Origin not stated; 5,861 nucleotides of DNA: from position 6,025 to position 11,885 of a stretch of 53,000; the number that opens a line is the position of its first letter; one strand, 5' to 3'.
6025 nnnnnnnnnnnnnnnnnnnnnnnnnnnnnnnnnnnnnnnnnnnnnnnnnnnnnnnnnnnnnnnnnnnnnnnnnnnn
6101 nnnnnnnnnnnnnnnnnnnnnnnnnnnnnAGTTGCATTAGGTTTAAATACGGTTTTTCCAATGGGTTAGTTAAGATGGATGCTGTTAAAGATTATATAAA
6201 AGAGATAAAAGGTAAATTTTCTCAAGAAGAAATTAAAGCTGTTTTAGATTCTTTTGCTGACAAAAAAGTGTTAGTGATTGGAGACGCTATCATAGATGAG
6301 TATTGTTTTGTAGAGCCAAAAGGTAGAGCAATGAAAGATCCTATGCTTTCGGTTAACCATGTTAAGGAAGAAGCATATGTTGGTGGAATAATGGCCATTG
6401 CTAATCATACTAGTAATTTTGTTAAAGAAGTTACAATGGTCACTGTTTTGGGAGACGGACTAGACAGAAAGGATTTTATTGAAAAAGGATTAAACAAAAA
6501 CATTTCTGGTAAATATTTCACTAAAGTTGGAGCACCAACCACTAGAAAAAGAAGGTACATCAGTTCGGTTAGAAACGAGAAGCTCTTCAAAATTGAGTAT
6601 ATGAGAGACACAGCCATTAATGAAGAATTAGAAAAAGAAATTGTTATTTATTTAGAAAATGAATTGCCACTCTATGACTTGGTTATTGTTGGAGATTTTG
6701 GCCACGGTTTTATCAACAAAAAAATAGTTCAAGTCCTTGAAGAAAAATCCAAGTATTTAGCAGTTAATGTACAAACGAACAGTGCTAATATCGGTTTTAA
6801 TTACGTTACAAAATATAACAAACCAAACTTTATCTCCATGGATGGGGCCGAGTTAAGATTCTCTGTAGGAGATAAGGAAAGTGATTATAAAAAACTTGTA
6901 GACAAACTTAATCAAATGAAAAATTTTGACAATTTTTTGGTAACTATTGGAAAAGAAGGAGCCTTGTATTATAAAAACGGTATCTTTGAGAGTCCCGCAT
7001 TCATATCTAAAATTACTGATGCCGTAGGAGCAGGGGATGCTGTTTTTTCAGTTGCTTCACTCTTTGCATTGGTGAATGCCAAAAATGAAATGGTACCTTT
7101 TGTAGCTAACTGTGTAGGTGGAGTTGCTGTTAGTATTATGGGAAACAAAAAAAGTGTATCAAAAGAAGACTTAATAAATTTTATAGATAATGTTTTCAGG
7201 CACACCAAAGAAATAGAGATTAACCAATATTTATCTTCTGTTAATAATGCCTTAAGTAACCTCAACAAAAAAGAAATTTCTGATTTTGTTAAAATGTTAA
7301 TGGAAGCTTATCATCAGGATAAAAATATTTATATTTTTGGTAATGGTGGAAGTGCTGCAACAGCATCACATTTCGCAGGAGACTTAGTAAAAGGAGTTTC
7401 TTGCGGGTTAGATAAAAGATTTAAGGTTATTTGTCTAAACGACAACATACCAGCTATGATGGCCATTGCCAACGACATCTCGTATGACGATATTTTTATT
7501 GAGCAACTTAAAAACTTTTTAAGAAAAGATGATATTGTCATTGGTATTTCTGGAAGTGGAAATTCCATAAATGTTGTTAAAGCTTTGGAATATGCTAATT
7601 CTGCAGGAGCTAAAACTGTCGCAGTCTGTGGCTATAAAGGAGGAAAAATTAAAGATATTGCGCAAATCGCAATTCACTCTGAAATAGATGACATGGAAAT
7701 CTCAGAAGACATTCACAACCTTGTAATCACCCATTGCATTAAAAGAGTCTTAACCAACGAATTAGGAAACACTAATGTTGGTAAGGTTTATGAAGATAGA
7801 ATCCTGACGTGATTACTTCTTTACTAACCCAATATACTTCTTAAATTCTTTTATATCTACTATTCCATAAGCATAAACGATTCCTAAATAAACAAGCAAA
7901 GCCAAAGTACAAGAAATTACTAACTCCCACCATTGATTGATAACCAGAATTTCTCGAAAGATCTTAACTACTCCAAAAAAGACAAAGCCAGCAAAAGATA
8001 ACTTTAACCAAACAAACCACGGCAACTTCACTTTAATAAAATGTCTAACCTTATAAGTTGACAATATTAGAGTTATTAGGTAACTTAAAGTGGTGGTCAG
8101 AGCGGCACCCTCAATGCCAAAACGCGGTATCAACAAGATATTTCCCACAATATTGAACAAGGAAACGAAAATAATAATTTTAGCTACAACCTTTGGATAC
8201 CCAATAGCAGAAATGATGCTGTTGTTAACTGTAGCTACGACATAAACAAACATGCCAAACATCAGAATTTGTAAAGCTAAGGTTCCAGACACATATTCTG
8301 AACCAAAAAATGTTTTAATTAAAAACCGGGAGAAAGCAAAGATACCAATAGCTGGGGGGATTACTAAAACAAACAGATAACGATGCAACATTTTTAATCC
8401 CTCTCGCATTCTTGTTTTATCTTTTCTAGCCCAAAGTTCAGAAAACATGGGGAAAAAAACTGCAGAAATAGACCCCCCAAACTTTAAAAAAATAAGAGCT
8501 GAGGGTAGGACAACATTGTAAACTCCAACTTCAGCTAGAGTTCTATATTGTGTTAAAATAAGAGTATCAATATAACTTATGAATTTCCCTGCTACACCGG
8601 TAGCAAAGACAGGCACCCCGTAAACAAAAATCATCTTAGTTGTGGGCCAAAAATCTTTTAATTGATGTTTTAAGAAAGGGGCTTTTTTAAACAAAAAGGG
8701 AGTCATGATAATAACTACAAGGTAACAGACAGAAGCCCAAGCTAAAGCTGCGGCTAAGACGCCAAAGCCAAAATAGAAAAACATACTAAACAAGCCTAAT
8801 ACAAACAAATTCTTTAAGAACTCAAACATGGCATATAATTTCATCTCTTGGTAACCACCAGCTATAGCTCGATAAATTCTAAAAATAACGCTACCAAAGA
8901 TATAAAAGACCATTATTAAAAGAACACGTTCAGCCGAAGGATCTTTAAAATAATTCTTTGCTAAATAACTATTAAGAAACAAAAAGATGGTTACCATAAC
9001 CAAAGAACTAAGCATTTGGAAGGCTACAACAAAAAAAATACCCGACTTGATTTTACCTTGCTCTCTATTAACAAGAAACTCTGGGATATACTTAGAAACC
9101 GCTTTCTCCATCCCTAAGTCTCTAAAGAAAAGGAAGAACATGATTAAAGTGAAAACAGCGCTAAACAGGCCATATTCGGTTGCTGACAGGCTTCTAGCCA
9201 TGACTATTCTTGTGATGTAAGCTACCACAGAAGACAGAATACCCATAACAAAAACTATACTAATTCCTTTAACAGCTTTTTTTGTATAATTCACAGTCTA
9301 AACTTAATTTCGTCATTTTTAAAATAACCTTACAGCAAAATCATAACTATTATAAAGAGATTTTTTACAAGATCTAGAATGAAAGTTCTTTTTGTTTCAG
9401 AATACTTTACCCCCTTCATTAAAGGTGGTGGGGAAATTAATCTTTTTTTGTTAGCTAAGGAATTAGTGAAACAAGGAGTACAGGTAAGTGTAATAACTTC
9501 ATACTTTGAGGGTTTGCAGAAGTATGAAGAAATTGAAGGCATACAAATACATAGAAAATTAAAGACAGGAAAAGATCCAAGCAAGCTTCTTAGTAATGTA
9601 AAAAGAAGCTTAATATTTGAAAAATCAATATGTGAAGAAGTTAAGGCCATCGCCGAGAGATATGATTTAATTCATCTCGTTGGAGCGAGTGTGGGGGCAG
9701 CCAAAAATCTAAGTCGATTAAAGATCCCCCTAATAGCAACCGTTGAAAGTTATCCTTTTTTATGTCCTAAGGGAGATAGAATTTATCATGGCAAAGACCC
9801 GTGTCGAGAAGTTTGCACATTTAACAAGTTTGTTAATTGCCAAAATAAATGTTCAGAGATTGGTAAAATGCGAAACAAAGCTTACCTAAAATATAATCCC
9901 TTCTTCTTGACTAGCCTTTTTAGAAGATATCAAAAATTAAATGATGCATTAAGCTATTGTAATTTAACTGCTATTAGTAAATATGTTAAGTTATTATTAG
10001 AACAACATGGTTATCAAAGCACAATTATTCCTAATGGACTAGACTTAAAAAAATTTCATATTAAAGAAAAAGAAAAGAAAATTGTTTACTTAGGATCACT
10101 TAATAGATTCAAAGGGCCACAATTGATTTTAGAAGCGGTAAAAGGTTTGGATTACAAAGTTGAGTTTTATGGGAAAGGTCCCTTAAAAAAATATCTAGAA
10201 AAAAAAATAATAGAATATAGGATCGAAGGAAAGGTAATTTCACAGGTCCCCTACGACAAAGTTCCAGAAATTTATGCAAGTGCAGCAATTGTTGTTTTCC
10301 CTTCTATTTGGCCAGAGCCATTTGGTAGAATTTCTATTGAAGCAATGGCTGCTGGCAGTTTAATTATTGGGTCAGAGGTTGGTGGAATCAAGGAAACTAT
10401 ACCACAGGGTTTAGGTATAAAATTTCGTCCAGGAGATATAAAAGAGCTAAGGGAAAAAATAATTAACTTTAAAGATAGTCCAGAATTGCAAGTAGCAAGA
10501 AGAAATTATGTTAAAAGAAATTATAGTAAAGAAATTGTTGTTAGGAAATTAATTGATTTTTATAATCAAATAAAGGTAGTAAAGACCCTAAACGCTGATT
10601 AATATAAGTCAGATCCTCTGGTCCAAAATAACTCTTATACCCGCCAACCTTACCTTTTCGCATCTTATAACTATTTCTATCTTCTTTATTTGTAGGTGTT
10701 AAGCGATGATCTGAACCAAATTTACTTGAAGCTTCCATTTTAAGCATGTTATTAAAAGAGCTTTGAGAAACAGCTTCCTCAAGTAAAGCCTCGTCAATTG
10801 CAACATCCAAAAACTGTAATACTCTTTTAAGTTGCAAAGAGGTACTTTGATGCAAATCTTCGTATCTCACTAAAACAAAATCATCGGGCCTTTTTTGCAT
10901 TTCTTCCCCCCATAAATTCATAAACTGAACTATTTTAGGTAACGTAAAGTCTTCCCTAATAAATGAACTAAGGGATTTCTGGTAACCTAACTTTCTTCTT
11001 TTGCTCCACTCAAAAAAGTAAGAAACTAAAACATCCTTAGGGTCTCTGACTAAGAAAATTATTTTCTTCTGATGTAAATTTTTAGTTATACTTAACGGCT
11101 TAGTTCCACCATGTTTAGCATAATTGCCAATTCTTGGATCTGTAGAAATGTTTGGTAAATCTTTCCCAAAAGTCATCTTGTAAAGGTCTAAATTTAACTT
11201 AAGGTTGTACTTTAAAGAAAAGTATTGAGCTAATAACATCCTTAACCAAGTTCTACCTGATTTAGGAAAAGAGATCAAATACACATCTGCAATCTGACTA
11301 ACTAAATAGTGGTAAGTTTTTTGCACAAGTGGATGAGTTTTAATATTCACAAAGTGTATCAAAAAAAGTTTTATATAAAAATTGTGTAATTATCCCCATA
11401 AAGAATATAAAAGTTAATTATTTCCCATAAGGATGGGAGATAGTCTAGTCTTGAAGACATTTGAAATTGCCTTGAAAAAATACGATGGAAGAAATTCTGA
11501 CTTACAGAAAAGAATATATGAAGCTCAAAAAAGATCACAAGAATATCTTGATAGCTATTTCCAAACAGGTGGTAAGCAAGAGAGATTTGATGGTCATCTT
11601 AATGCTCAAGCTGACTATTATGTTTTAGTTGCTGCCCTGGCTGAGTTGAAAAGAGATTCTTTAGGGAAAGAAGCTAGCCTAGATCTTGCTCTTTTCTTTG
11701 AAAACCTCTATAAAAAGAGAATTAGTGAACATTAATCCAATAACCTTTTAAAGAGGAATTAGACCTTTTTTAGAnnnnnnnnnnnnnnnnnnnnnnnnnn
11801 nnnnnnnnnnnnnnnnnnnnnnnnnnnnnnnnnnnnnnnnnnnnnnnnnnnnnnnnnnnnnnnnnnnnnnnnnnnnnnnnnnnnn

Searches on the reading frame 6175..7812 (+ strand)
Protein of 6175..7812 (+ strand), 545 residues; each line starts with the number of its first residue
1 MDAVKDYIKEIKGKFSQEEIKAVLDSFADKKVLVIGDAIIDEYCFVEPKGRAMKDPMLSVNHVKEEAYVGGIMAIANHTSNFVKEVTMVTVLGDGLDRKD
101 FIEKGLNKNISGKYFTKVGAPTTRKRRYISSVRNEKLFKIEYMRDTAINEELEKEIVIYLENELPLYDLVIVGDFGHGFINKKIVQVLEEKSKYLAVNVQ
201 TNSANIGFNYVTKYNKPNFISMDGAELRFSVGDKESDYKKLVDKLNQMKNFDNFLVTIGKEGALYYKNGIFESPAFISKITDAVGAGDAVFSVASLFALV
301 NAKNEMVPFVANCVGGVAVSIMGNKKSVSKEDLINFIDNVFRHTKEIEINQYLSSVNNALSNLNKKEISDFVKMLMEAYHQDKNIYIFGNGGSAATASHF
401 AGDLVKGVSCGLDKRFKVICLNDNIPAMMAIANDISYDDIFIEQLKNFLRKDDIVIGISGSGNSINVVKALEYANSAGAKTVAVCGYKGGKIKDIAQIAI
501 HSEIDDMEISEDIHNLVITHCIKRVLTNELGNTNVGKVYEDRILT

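Call 24: search_protein_families(library=pfam, proteins=[window:6175-7812:+], max_evalue=0.00001)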
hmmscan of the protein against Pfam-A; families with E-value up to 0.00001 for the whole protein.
window:6175-7812:+ (545 aa): 3 families
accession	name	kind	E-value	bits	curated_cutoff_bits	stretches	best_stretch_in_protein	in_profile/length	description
PF13580.11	SIS_2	-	6.4e-19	68.8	27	1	351-485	1-137/138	SIS domain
PF00294.29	PfkB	-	4.7e-11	43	25.8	1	30-304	2-275/302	pfkB family carbohydrate kinase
PF01380.27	SIS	-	1.6e-09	38.1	25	1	434-503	36-105/131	SIS domain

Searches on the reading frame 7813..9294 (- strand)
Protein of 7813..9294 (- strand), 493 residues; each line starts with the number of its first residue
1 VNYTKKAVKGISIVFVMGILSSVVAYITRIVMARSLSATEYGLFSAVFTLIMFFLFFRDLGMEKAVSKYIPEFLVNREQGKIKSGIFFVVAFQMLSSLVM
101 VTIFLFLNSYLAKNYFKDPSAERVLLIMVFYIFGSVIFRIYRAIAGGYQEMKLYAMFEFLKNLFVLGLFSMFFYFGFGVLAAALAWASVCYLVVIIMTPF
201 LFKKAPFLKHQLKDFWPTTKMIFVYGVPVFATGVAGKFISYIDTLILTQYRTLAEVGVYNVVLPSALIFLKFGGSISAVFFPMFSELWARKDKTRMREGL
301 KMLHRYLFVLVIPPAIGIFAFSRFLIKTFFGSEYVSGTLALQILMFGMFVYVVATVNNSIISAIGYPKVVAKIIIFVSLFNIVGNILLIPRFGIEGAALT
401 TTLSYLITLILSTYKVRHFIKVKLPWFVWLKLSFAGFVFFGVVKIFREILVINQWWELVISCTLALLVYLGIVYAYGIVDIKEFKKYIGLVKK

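Call 24: search_protein_families(library=pfam, proteins=[window:7813-9294:-], max_evalue=0.00001)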
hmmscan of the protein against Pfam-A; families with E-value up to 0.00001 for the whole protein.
window:7813-9294:- (493 aa): 3 families
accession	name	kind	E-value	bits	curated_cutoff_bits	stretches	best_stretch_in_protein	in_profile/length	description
PF01943.22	Polysacc_synt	-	1.2e-24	87.7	28.2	1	8-288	2-274/274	Polysaccharide biosynthesis protein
PF13440.11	Polysacc_synt_3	-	9.3e-23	81.3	23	1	31-335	1-289/293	Polysaccharide biosynthesis protein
PF03023.19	MurJ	-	2e-06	27.1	27.4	1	56-446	23-431/451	Lipid II flippase MurJ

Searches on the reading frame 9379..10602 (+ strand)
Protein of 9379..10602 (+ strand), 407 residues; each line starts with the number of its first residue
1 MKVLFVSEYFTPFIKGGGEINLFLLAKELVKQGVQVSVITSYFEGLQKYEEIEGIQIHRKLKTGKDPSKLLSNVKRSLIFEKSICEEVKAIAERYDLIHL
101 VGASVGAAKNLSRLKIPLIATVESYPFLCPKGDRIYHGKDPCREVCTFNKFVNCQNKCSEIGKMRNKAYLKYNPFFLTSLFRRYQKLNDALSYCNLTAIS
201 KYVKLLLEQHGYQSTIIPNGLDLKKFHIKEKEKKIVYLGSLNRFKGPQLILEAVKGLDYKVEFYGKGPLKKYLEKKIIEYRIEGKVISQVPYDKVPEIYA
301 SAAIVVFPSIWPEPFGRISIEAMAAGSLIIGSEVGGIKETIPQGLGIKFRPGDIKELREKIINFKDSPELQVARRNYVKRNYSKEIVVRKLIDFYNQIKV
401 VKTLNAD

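Call 24: search_protein_families(library=pfam, proteins=[window:9379-10602:+], max_evalue=0.00001)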
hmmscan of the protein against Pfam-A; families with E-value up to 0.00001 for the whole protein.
window:9379-10602:+ (407 aa): 3 families
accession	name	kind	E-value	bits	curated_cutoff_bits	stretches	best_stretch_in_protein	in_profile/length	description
PF00534.26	Glycos_transf_1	-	3e-28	98.9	26.4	1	224-379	7-170/172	Glycosyl transferases group 1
PF13692.12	Glyco_trans_1_4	-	3.5e-19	69.9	27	1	233-363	2-138/142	Glycosyl transferases group 1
PF13439.12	Glyco_transf_4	-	1.8e-11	44.8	28.5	1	16-224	2-169/170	Glycosyltransferase Family 4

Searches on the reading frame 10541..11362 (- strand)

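Call 24: search_protein_families(library=pfam, proteins=[window:10541-11362:-], max_evalue=0.00001)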
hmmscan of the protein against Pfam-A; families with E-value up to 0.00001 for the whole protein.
window:10541-11362:- (273 aa): 2 families
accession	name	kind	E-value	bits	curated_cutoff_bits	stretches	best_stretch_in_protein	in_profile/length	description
PF00685.33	Sulfotransfer_1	-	9.2e-27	94.5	22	1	26-256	3-245/255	Sulfotransferase domain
PF13469.12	Sulfotransfer_3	-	2.4e-10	41.5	27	1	99-190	125-215/216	Sulfotransferase family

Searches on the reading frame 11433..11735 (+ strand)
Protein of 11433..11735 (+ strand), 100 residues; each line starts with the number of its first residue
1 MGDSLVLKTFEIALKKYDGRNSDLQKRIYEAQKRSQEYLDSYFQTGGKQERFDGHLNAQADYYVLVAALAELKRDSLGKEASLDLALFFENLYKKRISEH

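Call 68: search_protein_families(library=pfam, proteins=[window:11433-11735:+], max_evalue=1)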
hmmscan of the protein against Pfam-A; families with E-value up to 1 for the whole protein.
window:11433-11735:+ (100 aa): 1 family
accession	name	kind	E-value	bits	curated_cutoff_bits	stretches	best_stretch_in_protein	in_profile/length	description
PF10834.13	DUF2560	-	0.064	13.9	25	1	3-40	34-70/72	Protein of unknown function (DUF2560)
